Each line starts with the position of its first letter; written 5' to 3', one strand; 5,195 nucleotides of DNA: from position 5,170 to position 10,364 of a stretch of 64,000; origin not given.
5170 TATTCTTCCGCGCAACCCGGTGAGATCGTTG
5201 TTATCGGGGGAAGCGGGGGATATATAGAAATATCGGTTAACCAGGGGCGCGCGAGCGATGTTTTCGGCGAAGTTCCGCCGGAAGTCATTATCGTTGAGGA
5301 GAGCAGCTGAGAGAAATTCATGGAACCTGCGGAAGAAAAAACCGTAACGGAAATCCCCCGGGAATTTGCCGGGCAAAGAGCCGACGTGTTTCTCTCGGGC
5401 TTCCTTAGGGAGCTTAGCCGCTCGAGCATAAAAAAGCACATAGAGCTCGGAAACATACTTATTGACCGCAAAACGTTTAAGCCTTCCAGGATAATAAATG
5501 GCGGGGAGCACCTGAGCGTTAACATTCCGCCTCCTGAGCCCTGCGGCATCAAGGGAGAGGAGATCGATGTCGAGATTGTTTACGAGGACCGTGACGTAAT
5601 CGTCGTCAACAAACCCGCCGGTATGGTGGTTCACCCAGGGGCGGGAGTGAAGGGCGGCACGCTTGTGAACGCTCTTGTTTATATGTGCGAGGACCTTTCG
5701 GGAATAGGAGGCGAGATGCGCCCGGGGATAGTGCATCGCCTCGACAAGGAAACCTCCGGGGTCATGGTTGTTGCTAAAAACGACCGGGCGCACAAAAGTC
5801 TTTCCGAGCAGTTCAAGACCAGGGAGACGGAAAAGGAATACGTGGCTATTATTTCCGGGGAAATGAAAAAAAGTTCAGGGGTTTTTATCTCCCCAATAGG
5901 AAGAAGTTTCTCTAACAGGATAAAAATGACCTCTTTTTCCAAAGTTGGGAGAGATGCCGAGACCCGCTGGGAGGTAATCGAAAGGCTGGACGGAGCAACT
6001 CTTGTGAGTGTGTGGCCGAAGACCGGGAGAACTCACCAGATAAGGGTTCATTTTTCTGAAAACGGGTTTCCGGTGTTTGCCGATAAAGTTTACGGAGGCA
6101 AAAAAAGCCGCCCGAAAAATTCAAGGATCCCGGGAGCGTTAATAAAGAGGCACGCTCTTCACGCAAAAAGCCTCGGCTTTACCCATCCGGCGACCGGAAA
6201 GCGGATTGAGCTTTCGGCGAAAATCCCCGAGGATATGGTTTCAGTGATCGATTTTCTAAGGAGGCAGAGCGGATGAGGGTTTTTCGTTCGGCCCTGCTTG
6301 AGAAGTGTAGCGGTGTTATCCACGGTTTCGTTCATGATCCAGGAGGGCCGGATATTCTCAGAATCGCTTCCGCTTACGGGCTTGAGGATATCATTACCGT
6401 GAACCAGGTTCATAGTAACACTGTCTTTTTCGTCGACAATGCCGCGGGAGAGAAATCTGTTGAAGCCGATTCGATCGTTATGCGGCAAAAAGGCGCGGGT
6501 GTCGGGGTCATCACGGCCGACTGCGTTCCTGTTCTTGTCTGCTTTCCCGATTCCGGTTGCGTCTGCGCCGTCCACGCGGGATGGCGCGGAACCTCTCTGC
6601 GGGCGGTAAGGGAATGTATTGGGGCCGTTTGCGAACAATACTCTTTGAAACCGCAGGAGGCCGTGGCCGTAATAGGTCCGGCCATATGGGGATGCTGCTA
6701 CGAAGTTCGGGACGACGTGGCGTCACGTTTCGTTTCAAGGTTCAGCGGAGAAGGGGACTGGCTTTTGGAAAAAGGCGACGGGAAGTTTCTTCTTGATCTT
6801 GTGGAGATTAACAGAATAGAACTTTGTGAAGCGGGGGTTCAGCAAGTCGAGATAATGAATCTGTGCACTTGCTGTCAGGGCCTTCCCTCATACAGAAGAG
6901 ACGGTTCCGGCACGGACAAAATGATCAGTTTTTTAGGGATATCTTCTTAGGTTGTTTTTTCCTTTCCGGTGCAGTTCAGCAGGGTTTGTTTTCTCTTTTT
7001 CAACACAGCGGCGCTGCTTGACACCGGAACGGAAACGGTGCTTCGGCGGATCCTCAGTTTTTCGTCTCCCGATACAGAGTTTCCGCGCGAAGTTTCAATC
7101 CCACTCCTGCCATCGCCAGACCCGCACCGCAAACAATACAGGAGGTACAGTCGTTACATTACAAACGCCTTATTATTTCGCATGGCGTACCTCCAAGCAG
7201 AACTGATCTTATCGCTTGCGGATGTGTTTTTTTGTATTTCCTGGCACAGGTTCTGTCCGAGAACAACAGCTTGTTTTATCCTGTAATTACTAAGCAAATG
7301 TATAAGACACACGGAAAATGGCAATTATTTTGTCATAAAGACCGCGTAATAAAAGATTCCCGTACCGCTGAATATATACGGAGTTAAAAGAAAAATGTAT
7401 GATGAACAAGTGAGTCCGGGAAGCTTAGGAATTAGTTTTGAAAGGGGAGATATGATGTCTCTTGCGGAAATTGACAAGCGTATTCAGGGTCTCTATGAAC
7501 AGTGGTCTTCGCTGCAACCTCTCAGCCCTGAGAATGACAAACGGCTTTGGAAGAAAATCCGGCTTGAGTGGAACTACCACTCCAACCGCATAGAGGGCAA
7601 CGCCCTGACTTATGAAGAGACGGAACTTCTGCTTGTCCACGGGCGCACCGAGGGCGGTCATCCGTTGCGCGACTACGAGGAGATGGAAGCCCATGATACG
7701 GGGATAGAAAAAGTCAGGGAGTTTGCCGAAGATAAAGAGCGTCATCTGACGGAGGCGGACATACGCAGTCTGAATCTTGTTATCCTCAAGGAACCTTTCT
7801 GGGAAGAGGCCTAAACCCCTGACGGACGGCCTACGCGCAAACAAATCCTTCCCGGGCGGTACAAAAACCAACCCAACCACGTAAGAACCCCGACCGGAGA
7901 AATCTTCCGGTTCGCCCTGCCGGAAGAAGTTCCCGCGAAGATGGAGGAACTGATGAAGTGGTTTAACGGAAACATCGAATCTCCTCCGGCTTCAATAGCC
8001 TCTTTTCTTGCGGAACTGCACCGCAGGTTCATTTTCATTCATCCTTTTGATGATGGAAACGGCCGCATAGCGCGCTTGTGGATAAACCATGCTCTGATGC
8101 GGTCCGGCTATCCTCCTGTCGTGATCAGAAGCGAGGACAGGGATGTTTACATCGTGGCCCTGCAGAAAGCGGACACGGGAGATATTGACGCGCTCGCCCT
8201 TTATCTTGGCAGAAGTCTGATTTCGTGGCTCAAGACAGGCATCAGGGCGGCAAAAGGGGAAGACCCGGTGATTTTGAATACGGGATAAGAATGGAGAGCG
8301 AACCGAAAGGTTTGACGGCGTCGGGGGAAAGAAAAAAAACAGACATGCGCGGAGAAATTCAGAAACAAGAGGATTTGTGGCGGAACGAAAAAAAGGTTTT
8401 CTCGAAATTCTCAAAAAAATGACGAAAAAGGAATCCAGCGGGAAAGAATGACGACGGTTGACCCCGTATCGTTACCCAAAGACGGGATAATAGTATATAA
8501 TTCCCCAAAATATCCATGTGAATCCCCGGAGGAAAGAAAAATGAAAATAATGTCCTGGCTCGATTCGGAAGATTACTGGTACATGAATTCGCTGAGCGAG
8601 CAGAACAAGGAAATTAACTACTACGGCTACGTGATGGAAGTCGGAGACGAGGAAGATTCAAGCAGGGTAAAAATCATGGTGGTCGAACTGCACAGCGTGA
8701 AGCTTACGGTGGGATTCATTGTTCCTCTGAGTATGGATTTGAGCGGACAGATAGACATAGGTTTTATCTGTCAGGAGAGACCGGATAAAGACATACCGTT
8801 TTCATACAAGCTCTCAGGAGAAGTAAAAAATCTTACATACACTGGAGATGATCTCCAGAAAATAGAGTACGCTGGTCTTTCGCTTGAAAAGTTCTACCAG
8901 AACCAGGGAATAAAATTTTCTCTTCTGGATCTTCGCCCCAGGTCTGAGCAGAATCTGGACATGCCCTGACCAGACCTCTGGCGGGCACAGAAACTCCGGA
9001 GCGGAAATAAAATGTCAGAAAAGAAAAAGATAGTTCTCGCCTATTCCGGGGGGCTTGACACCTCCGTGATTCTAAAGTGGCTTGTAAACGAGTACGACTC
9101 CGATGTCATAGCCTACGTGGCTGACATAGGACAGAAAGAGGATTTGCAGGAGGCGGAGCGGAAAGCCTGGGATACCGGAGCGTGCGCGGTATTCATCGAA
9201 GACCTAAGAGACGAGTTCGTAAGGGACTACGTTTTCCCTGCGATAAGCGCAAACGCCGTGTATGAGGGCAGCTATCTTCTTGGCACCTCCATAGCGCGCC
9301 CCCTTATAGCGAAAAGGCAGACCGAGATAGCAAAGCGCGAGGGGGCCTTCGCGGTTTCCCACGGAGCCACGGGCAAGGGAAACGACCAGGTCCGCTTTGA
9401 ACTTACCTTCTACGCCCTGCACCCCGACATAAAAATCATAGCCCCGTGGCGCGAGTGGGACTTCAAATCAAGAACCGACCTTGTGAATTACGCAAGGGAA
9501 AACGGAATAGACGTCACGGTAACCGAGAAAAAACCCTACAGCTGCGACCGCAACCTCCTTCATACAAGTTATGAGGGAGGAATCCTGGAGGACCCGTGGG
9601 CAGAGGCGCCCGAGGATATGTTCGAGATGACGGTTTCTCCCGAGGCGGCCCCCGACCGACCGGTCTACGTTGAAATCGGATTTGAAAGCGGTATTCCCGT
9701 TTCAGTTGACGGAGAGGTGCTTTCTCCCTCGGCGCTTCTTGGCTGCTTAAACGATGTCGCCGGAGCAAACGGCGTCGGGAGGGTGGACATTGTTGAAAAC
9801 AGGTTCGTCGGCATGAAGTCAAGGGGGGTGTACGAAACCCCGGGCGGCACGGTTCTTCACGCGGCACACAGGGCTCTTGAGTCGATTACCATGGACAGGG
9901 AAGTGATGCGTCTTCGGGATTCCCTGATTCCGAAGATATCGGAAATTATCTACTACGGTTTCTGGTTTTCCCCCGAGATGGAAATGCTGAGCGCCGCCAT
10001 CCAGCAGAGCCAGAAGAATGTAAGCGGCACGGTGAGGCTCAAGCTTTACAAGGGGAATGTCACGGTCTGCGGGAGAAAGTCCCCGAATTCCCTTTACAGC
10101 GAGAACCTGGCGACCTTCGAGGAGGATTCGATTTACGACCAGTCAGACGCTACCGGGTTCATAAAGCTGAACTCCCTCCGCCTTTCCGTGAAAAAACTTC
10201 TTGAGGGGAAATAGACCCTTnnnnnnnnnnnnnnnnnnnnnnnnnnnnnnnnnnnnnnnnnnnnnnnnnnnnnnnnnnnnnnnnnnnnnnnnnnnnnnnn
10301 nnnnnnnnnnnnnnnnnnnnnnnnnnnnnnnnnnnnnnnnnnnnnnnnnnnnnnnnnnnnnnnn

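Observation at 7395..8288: Fic gene bisected by a single in-frame TAA exactly between the inhibitory-helix motif and the catalytic Fic motif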

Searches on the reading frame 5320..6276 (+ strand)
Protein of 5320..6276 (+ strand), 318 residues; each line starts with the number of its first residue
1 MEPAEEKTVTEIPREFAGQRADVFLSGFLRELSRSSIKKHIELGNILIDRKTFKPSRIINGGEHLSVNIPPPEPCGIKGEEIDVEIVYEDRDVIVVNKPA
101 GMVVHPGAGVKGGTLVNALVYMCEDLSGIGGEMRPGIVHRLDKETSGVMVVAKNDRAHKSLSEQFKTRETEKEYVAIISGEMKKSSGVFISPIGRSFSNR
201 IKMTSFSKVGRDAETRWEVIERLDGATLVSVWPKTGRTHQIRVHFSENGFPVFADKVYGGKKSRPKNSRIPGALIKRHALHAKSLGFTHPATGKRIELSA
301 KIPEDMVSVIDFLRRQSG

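Call 45: search_protein_families(library=pfam, proteins=[window:5320-6276:+], max_evalue=0.001)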
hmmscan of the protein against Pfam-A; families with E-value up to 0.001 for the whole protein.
window:5320-6276:+ (318 aa): 1 family
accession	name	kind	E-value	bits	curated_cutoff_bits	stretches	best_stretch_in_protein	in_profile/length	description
PF00849.27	PseudoU_synth_2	-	1.6e-34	119.8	26.8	1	92-246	1-151/152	RNA pseudouridylate synthase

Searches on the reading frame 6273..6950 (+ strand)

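Call 45: search_protein_families(library=pfam, proteins=[window:6273-6950:+], max_evalue=0.001)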
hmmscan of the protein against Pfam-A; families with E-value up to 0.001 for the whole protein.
window:6273-6950:+ (225 aa): 1 family
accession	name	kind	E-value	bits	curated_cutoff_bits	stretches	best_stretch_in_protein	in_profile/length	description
PF02578.20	Cu-oxidase_4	-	2e-49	168.6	22.9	1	31-221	35-237/238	Multi-copper polyphenol oxidoreductase laccase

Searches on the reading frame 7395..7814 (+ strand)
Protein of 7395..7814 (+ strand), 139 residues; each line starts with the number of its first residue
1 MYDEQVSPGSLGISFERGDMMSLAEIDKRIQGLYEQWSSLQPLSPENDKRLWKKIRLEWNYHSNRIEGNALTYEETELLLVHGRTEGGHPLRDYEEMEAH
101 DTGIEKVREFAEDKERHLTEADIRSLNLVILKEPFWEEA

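Call 6: search_protein_families(library=pfam, proteins=[window:7395-7811:+], max_evalue=0.01)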
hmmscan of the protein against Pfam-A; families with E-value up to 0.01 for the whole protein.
seq(139 aa): 0 families

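Call 11: find_encoding_contigs(protein=window:7395-7814:+, flank=10000, max_places=6)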
Protein window:7395-7814:+ (139 aa): no gene with exactly this product is on record in the collection.

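Call 22: find_encoding_contigs(protein=window:7452-7814:+, flank=10000, max_places=6)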
Protein window:7452-7814:+ (120 aa): no gene with exactly this product is on record in the collection.

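Call 26: find_homologous_proteins(query=window:7452-7811:+, max_evalue=1e-20)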
Query window:7452-7811:+ (120 aa): 29 proteins with E <= 1e-20 among 38 candidates.
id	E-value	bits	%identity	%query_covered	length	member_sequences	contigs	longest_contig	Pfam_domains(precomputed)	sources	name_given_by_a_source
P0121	3.0e-49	184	71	99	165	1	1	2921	-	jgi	-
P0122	1.2e-44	169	89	73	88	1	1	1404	-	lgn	-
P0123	3.0e-41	158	64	93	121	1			-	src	-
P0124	3.5e-41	158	64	91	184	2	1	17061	-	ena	-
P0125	1.7e-40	156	63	99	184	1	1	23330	-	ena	-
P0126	2.0e-40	155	65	92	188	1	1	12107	-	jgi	jgi:hypothetical protein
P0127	6.0e-40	154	63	92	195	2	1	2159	PF02661.24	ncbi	ncbi:MAG: Fic family protein, partial [Verrucomicrobiaceae bacterium]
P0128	6.3e-40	154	63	92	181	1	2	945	-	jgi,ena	jgi:Fic family protein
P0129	1.5e-39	153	64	92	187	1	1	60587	-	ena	-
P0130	1.7e-39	152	64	89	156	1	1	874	-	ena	-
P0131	5.7e-39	151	63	93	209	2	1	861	PF02661.24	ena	-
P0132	7.8e-38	147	61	92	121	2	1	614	-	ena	-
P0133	1.4e-37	146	57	99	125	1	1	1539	-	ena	-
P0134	2.3e-37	146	65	88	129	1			-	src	-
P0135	1.3e-36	143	67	86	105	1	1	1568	-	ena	-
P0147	3.9e-28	116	98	48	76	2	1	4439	-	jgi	-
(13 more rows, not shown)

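Call 28: find_encoding_contigs(protein=P0147, flank=10000, max_places=6)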
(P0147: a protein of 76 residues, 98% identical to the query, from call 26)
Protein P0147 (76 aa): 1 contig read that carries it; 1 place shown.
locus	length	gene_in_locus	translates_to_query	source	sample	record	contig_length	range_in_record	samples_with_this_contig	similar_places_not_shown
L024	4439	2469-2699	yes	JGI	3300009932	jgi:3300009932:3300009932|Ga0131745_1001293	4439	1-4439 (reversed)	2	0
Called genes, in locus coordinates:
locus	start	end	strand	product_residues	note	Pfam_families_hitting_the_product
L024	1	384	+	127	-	?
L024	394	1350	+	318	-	PF00849:PseudoU_synth_2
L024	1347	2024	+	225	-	PF02578:Cu-oxidase_4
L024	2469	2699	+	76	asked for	-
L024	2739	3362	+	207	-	PF02661:Fic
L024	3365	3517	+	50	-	-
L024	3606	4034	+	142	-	-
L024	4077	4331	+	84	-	PF00764:Arginosuc_synth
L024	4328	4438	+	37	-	?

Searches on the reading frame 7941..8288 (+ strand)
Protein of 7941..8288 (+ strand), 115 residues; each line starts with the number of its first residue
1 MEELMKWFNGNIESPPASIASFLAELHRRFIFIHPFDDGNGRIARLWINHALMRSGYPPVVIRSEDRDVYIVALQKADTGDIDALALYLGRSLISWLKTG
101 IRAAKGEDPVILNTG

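Call 6: search_protein_families(library=pfam, proteins=[window:7941-8285:+], max_evalue=0.01)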
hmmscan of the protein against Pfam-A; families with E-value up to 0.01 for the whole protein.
seq(115 aa): 1 family
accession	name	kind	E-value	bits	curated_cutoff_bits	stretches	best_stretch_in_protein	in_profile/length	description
PF02661.23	Fic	-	3.5e-11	44.2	24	1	1-52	46-93/93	Fic/DOC family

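Call 23: find_encoding_contigs(protein=window:7941-8288:+, flank=10000, max_places=6)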
Protein window:7941-8288:+ (115 aa): no gene with exactly this product is on record in the collection.

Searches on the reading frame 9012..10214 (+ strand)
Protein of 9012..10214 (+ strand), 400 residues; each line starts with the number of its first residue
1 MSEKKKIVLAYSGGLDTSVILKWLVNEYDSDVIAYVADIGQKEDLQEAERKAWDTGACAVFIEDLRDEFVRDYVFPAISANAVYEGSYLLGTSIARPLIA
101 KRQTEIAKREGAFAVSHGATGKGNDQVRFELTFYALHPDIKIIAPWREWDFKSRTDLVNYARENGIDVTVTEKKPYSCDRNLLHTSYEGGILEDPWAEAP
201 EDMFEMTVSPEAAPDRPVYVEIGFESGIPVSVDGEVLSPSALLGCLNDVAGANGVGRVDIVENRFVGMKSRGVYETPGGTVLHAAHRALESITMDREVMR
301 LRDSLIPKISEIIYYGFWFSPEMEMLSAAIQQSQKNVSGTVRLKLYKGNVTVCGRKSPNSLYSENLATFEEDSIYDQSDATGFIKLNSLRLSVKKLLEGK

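Call 24: find_encoding_contigs(protein=window:9012-10214:+, flank=10000, max_places=6)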
Protein window:9012-10214:+ (400 aa): no gene with exactly this product is on record in the collection.
